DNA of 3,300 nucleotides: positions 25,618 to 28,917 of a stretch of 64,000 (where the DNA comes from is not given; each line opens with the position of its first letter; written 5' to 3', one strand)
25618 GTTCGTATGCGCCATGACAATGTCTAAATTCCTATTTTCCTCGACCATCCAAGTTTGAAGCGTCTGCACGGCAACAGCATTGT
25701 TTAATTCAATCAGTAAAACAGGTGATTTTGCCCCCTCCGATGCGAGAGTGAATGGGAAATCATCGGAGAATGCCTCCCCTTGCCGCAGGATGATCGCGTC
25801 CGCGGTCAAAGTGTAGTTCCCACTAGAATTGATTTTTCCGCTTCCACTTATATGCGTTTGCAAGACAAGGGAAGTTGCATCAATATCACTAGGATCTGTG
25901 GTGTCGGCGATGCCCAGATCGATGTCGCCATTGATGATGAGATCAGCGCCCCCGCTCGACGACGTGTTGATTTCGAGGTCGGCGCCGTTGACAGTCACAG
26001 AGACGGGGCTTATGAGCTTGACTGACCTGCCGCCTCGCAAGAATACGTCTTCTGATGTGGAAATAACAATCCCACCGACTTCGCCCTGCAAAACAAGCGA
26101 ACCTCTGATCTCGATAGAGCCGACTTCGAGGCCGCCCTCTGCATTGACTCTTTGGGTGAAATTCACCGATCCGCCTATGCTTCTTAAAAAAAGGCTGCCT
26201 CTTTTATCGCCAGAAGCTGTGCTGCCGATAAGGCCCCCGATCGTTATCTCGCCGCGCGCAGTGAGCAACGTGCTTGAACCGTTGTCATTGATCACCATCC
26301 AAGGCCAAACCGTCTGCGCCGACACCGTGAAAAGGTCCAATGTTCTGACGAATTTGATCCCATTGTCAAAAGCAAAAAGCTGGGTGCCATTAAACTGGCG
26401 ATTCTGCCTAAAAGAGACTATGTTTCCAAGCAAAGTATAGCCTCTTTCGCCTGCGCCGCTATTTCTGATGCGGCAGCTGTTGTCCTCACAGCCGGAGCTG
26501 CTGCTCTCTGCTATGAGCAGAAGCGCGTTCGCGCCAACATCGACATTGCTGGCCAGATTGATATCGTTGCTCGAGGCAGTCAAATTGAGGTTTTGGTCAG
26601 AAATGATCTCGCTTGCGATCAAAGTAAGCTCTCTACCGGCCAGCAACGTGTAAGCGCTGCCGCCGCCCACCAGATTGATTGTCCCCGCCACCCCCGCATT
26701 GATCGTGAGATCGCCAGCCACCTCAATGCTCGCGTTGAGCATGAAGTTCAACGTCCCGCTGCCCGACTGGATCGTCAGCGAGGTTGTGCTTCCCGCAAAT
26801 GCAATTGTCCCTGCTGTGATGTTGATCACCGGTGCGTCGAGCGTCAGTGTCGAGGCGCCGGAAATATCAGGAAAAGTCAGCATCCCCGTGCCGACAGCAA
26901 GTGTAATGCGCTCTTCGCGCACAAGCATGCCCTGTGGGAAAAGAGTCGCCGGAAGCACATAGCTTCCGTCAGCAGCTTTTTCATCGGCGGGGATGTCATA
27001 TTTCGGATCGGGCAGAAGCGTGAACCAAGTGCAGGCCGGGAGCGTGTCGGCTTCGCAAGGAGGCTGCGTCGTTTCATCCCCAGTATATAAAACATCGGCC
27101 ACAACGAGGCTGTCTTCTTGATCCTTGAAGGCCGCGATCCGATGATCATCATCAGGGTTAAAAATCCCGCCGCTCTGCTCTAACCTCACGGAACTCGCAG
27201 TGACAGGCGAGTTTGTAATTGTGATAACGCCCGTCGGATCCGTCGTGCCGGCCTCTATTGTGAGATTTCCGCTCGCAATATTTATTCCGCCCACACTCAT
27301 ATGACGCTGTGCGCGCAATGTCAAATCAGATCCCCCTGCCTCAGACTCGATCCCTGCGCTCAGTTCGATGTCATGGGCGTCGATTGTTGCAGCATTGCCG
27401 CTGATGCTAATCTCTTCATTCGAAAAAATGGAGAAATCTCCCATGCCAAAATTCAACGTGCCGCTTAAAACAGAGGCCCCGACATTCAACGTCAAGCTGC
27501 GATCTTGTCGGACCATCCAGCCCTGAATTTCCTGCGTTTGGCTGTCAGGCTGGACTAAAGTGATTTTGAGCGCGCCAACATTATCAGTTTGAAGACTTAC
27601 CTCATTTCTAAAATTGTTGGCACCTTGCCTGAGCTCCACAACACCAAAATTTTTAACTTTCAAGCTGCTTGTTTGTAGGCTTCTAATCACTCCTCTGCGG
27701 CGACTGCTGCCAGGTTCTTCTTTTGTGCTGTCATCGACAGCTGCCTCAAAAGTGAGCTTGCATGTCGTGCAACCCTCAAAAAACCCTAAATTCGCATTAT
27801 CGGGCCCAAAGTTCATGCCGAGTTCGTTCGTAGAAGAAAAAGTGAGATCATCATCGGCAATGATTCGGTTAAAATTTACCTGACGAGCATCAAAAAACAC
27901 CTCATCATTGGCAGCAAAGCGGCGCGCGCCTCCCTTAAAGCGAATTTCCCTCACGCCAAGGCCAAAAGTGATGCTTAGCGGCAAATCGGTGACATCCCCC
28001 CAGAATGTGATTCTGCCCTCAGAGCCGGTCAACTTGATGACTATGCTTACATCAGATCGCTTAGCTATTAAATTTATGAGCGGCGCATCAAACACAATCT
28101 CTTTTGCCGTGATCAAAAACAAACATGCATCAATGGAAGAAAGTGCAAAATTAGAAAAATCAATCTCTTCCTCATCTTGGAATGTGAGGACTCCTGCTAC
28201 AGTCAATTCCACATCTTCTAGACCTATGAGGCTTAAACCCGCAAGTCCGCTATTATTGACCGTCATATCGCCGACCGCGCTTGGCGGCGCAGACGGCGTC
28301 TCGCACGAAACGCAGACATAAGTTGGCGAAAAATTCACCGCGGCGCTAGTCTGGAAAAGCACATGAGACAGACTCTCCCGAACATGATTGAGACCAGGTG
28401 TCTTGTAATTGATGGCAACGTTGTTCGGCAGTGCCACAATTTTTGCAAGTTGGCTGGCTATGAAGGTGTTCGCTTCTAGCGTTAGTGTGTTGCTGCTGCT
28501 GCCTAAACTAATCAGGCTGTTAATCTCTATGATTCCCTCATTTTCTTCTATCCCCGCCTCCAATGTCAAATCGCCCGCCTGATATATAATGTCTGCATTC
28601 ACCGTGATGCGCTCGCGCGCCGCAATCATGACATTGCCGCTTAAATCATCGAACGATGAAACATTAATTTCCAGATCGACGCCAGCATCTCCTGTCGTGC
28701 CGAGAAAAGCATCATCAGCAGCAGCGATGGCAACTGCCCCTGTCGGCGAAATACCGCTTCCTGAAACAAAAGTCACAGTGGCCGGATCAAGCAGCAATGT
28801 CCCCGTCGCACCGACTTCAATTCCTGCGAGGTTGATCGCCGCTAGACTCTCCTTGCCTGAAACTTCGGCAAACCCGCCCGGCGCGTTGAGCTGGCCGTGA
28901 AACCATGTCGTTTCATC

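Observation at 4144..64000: Tandem array of three giant (>=10 kb to 25.8 kb) TpsA-family exoprotein genes occupying ~92% of the window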

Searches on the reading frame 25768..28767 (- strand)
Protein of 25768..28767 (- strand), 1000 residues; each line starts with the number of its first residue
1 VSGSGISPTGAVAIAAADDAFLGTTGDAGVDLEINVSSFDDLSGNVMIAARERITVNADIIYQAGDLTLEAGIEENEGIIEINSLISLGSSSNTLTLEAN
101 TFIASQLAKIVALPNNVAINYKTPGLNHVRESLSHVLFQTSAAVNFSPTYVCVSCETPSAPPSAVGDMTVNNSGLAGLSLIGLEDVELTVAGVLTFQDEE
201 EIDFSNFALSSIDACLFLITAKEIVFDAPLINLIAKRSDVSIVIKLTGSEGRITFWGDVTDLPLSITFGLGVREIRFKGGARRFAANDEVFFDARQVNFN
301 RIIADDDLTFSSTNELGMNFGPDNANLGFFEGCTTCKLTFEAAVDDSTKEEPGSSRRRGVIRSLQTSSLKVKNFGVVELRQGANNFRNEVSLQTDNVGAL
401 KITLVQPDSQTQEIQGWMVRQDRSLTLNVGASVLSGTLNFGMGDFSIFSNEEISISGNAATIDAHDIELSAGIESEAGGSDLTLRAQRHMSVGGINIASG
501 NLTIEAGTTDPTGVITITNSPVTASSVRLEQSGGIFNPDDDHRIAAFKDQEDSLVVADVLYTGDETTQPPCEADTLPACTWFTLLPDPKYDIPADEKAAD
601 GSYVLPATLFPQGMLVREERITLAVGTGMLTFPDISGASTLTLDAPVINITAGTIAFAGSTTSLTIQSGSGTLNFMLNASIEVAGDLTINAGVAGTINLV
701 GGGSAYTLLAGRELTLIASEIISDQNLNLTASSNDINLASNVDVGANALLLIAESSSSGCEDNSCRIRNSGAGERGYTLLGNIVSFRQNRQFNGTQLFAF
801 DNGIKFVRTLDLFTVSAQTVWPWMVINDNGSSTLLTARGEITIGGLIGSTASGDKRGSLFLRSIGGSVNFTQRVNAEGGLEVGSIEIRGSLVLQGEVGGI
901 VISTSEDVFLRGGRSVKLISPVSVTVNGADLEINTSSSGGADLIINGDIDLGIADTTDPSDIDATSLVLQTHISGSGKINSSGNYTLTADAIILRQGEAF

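Call 98: search_solved_structures(query=window:25768-28767:-, max_evalue=0.01)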
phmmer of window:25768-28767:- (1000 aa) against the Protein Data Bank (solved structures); distinct sequences matched with E-value up to 0.01: 0.
